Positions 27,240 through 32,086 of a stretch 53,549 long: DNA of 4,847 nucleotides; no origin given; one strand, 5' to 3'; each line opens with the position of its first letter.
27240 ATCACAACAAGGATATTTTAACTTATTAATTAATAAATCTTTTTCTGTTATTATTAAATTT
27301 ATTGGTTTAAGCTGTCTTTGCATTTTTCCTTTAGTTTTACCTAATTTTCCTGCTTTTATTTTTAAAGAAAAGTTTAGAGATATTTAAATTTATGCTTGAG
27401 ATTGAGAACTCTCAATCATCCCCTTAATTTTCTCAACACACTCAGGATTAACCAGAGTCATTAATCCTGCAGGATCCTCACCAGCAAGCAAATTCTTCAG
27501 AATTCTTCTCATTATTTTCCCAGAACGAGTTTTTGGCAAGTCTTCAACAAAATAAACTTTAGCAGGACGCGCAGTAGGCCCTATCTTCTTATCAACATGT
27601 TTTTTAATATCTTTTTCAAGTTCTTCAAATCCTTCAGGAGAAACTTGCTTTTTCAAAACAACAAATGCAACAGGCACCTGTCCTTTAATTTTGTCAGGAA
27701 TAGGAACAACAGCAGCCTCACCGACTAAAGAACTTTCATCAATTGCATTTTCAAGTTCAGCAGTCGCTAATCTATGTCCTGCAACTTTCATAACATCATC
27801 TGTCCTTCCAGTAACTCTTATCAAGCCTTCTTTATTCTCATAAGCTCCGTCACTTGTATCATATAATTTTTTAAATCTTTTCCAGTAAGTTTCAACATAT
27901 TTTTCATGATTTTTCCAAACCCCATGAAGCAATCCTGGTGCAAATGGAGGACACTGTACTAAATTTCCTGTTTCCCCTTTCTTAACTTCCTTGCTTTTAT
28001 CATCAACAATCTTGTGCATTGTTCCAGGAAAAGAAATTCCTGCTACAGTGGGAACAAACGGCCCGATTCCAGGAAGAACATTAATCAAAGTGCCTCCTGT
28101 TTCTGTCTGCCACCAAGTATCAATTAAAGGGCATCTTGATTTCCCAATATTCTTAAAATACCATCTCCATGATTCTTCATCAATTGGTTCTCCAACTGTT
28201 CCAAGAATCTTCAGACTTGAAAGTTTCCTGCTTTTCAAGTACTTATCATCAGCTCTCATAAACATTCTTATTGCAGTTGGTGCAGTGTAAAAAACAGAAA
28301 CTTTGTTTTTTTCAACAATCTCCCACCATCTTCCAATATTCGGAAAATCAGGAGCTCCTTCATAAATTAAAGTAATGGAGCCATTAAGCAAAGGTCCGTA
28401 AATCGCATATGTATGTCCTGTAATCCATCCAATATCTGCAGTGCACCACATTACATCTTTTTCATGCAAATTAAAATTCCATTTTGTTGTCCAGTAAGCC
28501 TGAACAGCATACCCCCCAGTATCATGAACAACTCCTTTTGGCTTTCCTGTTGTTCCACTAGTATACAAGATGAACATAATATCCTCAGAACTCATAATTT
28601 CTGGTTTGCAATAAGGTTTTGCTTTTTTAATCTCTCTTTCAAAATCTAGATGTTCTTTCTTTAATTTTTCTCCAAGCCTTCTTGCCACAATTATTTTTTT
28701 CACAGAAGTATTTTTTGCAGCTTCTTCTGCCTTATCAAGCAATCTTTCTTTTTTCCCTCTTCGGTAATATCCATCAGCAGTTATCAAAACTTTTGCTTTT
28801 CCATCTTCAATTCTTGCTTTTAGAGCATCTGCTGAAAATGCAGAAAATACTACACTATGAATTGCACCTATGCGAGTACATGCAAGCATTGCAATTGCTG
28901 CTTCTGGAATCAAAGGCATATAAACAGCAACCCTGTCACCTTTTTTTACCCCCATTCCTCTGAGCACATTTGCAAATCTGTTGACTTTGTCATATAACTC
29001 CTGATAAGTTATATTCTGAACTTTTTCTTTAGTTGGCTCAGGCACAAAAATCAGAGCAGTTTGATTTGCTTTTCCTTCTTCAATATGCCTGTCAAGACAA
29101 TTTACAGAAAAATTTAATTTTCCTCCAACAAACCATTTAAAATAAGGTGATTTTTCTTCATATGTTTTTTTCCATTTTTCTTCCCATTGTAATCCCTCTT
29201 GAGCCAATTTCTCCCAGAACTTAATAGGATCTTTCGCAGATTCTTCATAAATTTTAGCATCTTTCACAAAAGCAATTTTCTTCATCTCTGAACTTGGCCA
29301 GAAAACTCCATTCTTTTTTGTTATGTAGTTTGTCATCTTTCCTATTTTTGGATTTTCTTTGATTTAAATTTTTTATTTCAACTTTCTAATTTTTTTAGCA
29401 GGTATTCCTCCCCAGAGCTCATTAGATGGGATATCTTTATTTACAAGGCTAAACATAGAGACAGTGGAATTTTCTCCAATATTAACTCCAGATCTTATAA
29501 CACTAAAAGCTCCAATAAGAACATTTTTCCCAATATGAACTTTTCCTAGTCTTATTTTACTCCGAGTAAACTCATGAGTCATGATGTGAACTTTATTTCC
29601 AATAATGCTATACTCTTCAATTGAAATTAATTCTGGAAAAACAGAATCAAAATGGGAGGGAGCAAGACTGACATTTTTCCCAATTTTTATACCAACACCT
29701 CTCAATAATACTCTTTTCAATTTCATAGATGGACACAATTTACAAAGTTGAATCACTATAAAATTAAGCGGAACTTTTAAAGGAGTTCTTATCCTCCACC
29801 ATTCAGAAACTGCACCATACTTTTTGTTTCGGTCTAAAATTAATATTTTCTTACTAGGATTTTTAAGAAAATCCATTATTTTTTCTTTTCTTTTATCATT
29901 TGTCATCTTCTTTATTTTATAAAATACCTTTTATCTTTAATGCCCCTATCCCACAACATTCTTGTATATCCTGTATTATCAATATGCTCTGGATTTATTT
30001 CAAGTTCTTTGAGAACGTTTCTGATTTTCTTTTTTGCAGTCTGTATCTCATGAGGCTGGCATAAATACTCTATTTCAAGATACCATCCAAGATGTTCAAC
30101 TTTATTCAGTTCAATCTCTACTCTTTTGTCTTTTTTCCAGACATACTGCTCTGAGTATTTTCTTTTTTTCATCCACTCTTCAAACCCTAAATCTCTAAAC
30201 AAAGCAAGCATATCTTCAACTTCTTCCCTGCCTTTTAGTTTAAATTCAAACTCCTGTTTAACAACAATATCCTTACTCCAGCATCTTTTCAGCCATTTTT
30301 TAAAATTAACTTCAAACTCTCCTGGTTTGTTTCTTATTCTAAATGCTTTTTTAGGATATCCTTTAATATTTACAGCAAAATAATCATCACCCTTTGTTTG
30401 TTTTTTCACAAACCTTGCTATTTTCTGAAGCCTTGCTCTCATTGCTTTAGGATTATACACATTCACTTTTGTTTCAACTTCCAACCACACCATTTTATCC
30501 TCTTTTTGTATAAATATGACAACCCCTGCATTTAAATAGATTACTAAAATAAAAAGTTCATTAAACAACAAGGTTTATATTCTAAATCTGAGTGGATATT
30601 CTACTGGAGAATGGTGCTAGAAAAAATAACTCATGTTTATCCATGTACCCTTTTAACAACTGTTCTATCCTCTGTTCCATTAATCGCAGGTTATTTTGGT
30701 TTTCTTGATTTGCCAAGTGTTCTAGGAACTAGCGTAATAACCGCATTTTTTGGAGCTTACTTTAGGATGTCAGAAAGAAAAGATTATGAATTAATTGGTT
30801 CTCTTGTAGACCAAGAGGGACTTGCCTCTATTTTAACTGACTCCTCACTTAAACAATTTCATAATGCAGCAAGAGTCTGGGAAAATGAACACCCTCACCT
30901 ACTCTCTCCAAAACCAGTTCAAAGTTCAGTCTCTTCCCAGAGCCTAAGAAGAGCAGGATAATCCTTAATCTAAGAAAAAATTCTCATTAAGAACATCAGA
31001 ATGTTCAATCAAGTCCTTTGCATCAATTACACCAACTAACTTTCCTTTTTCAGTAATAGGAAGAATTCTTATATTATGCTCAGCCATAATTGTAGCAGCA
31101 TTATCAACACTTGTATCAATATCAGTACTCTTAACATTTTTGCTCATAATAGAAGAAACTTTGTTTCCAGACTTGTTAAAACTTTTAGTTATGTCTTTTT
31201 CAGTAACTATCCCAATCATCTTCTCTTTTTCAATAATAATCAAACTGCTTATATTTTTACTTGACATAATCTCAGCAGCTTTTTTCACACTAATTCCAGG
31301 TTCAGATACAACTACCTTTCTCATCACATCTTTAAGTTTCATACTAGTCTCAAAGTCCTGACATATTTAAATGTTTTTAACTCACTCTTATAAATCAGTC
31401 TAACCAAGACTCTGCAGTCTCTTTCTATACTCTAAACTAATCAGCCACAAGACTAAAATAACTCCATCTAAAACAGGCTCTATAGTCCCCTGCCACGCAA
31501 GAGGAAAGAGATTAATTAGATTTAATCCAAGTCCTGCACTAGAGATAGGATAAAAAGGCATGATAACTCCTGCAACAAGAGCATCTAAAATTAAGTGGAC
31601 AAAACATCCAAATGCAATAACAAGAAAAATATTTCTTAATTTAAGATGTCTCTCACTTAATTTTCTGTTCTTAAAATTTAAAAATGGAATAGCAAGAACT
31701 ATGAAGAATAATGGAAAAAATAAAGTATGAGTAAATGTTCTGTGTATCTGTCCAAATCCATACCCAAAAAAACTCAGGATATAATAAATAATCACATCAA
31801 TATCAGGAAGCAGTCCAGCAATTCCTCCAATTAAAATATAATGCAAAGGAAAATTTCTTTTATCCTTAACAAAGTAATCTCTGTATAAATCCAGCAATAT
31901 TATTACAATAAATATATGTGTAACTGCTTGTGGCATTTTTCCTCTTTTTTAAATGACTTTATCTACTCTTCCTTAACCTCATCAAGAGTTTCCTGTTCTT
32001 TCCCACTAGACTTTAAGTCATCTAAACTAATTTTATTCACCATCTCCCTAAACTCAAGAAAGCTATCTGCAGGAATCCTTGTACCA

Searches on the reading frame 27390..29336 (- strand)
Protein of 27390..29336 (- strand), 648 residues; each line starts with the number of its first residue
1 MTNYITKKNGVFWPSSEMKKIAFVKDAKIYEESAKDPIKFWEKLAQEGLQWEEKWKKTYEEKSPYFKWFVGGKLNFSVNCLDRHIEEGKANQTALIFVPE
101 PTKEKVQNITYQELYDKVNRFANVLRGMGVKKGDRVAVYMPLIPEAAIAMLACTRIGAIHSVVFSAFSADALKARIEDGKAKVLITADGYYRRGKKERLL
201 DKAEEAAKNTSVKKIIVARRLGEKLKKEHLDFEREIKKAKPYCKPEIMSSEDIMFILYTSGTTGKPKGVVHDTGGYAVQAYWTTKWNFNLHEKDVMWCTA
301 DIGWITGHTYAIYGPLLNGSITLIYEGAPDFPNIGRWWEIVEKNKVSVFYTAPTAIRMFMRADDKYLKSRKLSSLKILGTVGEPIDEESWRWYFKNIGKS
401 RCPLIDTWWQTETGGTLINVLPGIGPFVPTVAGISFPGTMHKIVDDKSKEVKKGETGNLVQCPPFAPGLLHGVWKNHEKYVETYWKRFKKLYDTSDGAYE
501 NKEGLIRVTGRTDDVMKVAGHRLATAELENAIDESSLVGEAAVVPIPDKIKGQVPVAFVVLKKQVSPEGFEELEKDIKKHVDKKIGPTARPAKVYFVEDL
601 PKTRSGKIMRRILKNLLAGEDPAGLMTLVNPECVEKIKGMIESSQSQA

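Call 76: search_protein_families(library=pfam, proteins=[window:27390-29336:-], max_evalue=0.0001)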
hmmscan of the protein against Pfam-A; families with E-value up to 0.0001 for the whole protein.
window:27390-29336:- (648 aa): 3 families
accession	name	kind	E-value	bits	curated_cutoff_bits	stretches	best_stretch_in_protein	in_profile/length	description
PF00501.34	AMP-binding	-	3.4e-87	293.2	29.9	1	88-460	7-373/384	AMP-binding enzyme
PF13193.12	AMP-binding_C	-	7.6e-26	91.3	24.5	1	527-607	1-76/76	AMP-binding enzyme C-terminal domain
PF16177.11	ACAS_N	-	1.5e-17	63.6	27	1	28-80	3-55/55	Acetyl-coenzyme A synthetase N-terminus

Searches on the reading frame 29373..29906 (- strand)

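Call 76: search_protein_families(library=pfam, proteins=[window:29373-29906:-], max_evalue=0.0001)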
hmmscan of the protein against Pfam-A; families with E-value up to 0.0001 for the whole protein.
window:29373-29906:- (177 aa): 2 families
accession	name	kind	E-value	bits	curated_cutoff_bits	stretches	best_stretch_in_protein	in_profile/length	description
PF00132.30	Hexapep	-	2.7e-11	43.1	27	1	123-156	2-35/36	Bacterial transferase hexapeptide (six repeats)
PF14602.12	Hexapep_2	-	1.8e-07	31.2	27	1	123-151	2-28/34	Hexapeptide repeat of succinyl-transferase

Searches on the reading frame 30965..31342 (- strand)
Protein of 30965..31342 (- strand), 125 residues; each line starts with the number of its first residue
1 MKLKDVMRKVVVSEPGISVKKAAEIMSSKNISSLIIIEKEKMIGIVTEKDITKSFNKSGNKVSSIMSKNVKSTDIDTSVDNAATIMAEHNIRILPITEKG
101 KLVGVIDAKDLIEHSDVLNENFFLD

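Call 76: search_protein_families(library=pfam, proteins=[window:30965-31342:-], max_evalue=0.0001)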
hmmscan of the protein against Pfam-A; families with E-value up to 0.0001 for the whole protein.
window:30965-31342:- (125 aa): 1 family
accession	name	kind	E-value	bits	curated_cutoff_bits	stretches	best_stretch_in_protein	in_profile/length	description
PF00571.33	CBS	-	2.1e-25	89.2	24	2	62-114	1-54/57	CBS domain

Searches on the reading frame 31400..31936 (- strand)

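Call 76: search_protein_families(library=pfam, proteins=[window:31400-31936:-], max_evalue=0.0001)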
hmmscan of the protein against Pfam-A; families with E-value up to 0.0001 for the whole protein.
window:31400-31936:- (178 aa): 1 family
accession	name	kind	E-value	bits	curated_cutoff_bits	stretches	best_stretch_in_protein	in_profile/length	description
PF04307.19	YdjM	-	1.7e-18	67.2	29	1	4-166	3-167/176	YdjM inner membrane protein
